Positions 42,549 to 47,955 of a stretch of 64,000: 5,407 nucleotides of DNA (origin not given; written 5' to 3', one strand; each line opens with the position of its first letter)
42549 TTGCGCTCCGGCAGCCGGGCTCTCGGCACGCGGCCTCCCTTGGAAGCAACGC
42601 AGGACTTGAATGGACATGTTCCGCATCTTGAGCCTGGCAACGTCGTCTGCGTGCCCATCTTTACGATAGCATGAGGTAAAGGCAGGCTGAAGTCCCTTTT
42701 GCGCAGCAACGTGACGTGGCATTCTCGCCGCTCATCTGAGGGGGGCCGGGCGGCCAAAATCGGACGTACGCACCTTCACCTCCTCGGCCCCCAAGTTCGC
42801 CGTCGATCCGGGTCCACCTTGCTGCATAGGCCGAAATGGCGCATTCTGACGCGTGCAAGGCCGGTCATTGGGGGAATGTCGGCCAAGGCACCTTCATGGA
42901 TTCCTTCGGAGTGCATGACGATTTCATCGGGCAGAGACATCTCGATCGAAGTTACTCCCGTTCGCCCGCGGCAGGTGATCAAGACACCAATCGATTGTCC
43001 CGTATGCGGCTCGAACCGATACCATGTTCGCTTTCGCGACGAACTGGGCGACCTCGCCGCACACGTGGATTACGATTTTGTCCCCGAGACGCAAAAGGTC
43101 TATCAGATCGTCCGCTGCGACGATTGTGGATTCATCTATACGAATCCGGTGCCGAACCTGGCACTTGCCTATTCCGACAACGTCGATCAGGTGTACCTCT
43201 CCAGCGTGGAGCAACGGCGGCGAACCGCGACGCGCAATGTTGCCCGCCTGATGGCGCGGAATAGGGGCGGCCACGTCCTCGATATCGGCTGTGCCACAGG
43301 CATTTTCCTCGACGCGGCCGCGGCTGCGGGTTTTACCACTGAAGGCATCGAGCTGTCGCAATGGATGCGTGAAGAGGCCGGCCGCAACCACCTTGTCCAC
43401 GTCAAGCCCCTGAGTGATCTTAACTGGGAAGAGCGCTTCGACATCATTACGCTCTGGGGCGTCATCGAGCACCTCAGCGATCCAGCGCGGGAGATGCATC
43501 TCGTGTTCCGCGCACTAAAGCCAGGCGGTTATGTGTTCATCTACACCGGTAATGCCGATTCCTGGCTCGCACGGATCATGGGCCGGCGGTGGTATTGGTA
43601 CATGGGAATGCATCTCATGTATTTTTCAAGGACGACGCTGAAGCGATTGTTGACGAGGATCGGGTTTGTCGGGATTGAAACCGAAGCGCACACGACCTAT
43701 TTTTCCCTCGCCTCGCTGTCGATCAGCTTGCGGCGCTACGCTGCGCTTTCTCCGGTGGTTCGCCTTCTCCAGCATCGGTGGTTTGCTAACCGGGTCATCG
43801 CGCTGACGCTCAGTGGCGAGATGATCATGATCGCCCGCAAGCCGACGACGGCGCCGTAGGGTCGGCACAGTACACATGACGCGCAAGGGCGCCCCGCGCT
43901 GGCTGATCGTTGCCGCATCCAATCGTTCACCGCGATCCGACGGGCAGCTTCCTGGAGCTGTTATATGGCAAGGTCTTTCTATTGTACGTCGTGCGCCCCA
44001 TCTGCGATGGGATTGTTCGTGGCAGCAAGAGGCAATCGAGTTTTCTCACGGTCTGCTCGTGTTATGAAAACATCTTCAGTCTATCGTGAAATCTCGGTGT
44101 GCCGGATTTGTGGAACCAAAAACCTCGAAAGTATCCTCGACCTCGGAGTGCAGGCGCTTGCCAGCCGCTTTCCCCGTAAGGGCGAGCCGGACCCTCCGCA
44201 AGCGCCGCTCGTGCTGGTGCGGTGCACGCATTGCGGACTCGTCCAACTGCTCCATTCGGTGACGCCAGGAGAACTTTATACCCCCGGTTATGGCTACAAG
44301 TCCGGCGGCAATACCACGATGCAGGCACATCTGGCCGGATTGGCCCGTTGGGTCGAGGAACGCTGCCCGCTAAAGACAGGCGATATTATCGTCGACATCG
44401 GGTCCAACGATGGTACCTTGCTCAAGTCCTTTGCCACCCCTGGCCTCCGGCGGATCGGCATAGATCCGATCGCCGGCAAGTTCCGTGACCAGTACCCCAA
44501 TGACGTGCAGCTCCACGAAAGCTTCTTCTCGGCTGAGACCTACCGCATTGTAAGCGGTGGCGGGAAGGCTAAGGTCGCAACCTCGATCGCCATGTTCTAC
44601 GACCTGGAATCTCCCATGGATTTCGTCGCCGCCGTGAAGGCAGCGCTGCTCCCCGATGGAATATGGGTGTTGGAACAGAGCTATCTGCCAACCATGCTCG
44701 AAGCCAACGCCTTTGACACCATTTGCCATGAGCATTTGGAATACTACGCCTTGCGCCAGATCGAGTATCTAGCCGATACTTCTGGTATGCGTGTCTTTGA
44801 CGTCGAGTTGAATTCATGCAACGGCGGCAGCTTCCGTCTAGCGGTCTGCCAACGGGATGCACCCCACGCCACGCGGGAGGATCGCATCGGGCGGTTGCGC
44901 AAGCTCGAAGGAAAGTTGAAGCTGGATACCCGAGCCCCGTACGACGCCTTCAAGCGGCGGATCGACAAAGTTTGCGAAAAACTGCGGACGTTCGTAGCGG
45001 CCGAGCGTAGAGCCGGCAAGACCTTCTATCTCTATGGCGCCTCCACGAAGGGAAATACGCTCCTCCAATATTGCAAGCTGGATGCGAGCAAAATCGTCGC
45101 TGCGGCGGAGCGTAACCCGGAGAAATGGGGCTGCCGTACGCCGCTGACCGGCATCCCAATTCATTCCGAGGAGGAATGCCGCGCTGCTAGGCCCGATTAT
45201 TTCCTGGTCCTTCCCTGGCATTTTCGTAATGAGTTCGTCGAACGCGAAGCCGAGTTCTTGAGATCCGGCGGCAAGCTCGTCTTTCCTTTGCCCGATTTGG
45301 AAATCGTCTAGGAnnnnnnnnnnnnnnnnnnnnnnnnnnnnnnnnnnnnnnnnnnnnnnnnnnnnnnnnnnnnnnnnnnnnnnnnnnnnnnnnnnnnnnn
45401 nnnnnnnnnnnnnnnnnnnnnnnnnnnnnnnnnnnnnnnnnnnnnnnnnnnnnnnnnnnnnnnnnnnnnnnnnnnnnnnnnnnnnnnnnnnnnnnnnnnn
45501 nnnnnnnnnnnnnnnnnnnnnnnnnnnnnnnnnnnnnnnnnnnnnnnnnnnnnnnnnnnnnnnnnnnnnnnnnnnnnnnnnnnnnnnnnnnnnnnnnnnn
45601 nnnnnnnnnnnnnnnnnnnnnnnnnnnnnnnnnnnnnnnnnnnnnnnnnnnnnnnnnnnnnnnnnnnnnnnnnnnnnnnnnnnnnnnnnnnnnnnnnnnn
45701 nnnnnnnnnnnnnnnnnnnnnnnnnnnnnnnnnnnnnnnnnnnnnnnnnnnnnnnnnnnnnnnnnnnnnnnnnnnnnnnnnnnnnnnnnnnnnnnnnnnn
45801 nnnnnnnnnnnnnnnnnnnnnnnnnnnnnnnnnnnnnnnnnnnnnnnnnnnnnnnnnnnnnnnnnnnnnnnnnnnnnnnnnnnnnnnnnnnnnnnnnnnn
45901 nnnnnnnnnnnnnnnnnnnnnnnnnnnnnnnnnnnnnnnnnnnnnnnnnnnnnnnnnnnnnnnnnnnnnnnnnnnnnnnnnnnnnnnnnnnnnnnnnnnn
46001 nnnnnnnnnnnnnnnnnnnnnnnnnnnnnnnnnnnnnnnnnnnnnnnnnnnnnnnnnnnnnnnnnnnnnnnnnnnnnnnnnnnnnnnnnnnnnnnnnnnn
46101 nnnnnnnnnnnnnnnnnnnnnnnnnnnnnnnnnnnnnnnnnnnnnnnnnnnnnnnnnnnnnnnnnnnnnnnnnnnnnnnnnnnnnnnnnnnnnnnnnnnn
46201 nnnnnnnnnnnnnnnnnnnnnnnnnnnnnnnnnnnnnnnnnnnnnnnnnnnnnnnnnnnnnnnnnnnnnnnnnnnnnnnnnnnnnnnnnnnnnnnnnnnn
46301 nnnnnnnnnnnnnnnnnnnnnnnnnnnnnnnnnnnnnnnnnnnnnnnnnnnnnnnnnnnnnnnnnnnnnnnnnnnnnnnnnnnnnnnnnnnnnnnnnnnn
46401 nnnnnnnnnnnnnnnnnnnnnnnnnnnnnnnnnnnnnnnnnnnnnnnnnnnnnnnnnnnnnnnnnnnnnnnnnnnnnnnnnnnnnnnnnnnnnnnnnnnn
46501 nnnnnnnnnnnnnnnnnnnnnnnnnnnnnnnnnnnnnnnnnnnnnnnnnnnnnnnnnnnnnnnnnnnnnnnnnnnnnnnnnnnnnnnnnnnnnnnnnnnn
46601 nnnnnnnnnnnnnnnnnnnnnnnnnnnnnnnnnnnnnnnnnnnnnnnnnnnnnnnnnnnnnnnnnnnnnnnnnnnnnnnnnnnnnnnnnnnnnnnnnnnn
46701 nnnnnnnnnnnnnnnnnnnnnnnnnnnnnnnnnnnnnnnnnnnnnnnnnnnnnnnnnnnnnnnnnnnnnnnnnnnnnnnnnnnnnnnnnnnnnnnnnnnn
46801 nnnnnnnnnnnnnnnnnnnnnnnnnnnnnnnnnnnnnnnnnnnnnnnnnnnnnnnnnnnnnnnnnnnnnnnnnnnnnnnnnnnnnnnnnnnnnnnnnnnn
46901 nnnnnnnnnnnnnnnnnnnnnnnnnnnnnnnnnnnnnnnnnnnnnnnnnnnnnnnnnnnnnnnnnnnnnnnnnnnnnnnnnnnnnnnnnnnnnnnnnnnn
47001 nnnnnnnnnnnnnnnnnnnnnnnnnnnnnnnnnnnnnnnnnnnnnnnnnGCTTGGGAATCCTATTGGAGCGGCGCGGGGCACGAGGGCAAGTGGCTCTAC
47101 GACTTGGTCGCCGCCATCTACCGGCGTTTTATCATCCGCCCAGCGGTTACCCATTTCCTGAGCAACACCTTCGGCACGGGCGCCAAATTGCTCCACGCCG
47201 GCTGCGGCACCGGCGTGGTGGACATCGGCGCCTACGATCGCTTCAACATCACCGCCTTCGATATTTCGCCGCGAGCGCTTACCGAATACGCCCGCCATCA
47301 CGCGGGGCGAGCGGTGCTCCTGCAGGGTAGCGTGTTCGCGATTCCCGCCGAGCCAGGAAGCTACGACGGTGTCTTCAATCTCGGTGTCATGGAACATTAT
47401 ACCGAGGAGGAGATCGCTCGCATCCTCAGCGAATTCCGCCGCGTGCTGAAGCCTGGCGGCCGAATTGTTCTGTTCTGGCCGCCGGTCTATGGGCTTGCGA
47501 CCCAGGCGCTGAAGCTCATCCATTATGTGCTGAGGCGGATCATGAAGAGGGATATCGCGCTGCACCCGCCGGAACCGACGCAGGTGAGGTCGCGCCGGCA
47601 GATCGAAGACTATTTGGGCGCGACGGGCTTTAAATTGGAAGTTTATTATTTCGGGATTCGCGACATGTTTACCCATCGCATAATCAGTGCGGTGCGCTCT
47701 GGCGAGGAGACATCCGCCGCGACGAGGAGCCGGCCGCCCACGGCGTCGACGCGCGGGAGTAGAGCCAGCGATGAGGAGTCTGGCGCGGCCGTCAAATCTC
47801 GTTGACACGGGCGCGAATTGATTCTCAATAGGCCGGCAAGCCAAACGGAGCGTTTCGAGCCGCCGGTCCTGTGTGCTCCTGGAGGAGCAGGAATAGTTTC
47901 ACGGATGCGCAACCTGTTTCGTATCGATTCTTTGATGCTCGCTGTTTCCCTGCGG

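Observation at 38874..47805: Two methyltransferase/GT2 fusion proteins with opposite domain order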

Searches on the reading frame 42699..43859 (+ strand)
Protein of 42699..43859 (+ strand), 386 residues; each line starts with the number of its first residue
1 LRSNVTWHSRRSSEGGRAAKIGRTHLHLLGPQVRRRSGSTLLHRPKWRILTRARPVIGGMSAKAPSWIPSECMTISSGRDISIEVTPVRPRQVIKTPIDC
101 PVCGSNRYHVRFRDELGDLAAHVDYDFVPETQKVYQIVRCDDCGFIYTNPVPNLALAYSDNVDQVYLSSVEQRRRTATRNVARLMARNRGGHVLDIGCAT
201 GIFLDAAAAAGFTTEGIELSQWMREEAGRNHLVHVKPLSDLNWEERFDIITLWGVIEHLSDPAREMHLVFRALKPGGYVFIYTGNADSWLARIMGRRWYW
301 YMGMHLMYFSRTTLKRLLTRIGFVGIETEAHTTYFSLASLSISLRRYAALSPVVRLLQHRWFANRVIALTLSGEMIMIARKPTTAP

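Call 5: search_protein_families(library=pfam, proteins=[window:42699-43859:+], max_evalue=0.01)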
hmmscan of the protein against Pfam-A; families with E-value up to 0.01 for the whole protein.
window:42699-43859:+ (386 aa): 8 families
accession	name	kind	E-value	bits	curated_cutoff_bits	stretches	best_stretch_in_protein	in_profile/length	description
PF13489.12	Methyltransf_23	-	4.6e-33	114.7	27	1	171-326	3-162/164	Methyltransferase domain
PF08241.18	Methyltransf_11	-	3.9e-13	50.3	21.2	1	194-281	1-95/95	Methyltransferase domain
PF13649.12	Methyltransf_25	-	5.8e-12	46.6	27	1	193-277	1-97/97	Methyltransferase domain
PF08242.18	Methyltransf_12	-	3.1e-10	41.1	30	1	194-278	1-97/98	Methyltransferase domain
PF13847.12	Methyltransf_31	-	3.2e-08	33.8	27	1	189-292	3-120/145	Methyltransferase domain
PF08003.17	Methyltransf_9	-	6.8e-05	22.4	23.8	1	182-328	108-265/315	Protein of unknown function (DUF1698)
PF01209.24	Ubie_methyltran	-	0.001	18.9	20.1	1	177-281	35-151/233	ubiE/COQ5 methyltransferase family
PF02353.26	CMAS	-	0.0047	16.7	27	1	184-282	57-165/273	Mycolic acid cyclopropane synthetase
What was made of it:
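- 42699..43859 (+): Stand-alone class I methyltransferase (Methyltransf_23) at the head of the B operon. Call 5.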

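Call 11: search_protein_families(library=ncbifam, proteins=[window:42699-43859:+], max_evalue=0.001)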
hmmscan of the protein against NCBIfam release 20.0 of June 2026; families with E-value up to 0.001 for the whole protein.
window:42699-43859:+ (386 aa): 12 families
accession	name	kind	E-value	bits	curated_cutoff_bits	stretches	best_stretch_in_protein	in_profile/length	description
TIGR01983.1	UbiG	equivalog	3.6e-12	46.1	102.95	1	181-294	45-166/228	bifunctional 2-polyprenyl-6-hydroxyphenol methylase/3-demethylubiquinol 3-O-methyltransferase UbiG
NF043040.1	corrin_prot_MT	hypoth_equivalog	1.6e-09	37.5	180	1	175-307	28-169/216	corrinoid protein-associated methyltransferase CpaM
NF045667.1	MTase_DVU1556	equivalog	2.9e-06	26.9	155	1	177-281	10-119/213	DVU_1556 family methyltransferase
NF041536.1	ArsM_DUF2284_UU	exception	1.1e-05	23.9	575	1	184-283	71-182/459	arsenite methyltransferase/DUF2284 domain selenoprotein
NF011650.0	PRK15068.1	equivalog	1.3e-05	24.2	209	1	188-328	121-273/324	tRNA 5-methoxyuridine(34)/uridine 5-oxyacetic acid(34) synthase CmoB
TIGR00452.1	TIGR00452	equivalog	1.5e-05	24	275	1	186-328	114-267/316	tRNA 5-methoxyuridine(34)/uridine 5-oxyacetic acid(34) synthase CmoB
NF041537.1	ArsM_AhpD_UU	exception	5e-05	22.3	510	1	188-334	75-233/345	arsenite methyltransferase/AhpD domain selenoprotein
NF010703.0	PRK14103.1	equivalog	0.00014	21.3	320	0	164-288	5-132/256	trans-aconitate 2-methyltransferase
TIGR02021.1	BchM-ChlM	equivalog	0.00024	20.6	158.9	1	160-229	24-94/218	magnesium protoporphyrin IX methyltransferase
NF008686.0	PRK11705.1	equivalog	0.00035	19.7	400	1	177-283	155-267/383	cyclopropane fatty acyl phospholipid synthase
NF040703.1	cyclopro_CfaB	exception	0.0006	18.7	650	0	169-281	139-263/393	C17 cyclopropane fatty acid synthase CfaB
TIGR04345.1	ovoA_Cterm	equivalog_domain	0.00068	19.2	170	0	246-283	134-171/242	putative 4-mercaptohistidine N1-methyltransferase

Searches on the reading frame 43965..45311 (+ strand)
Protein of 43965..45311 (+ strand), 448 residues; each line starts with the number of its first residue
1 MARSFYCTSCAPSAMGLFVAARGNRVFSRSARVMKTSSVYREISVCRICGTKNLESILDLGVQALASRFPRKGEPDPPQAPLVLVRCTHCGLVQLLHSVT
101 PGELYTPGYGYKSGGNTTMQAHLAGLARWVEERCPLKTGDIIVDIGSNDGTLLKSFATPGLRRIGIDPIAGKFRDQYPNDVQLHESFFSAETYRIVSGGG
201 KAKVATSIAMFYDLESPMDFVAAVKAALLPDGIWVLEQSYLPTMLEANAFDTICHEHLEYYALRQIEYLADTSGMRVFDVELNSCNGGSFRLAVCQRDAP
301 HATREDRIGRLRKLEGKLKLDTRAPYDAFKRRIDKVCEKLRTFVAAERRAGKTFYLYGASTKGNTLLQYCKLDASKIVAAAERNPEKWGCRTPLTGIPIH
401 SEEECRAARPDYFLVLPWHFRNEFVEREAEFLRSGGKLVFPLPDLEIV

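Call 5: search_protein_families(library=pfam, proteins=[window:43965-45311:+], max_evalue=0.01)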
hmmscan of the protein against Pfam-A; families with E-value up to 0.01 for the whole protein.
window:43965-45311:+ (448 aa): 3 families
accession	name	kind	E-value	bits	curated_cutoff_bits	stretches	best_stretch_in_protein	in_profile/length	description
PF08484.17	Methyltransf_14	-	6.8e-46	156.4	23.5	1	285-443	2-160/160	C-methyltransferase C-terminal domain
PF08421.16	Methyltransf_13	-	4.1e-17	62.5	31.3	1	46-105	1-62/62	Putative zinc binding domain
PF13489.12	Methyltransf_23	-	4.5e-09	36.7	27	1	126-277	9-161/164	Methyltransferase domain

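Call 31: search_protein_families(library=ncbifam, proteins=[window:43965-45311:+], max_evalue=0.00001)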
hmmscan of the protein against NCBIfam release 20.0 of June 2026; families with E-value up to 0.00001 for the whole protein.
window:43965-45311:+ (448 aa): 0 families

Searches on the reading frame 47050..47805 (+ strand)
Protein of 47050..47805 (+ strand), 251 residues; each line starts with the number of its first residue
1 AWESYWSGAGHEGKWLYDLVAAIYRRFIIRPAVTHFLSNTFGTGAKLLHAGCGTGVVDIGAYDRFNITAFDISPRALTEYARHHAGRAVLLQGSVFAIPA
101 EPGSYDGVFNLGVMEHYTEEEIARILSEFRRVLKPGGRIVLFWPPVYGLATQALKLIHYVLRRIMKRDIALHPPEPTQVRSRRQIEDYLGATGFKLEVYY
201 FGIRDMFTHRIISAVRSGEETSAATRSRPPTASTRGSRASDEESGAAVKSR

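Call 25: search_solved_structures(query=window:47050-47805:+, max_evalue=10)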
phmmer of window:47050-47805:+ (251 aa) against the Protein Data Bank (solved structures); distinct sequences matched with E-value up to 10: 60.
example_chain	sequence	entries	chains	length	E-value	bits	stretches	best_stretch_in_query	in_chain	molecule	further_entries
3mgg_A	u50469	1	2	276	1.8e-11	47.1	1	40-141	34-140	Methyltransferase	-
9w6x_A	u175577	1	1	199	1.1e-07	34.6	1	38-141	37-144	YtkW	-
3e23_A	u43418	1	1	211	1.1e-06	31.3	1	32-140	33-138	uncharacterized protein RPA2492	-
1ve3_A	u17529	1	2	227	2.5e-06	30.2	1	44-148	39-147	hypothetical protein PH0226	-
7pd7_A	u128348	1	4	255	3.7e-06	29.7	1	39-141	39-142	Methyltransferase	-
8zc8_A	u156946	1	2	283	4.3e-06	29.5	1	41-142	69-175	MitM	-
21zq_A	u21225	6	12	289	4.5e-06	29.4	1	41-142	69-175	MitM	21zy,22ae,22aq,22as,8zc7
1wzn_A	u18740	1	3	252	0.0001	24.9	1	21-144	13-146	SAM-dependent methyltransferase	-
8pjv_A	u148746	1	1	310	0.00012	24.7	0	82-121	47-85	SAKe6DR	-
3bus_A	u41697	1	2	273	0.00015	24.4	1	43-141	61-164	Methyltransferase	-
2p8j_A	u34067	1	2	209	0.00029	23.5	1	60-139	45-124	S-adenosylmethionine-dependent methyltransferase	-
6uak_A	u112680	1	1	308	0.00039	23.1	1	25-139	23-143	SAM dependent methyltransferase LahSB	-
2avn_A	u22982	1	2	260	0.0004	23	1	32-149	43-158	ubiquinone/menaquinone biosynthesis methyltransferase-related protein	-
9gdj_A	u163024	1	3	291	0.00077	22.1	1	47-140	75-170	Methyltransferase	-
8pjt_A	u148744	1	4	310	0.00083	22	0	85-121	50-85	SAKe6DEref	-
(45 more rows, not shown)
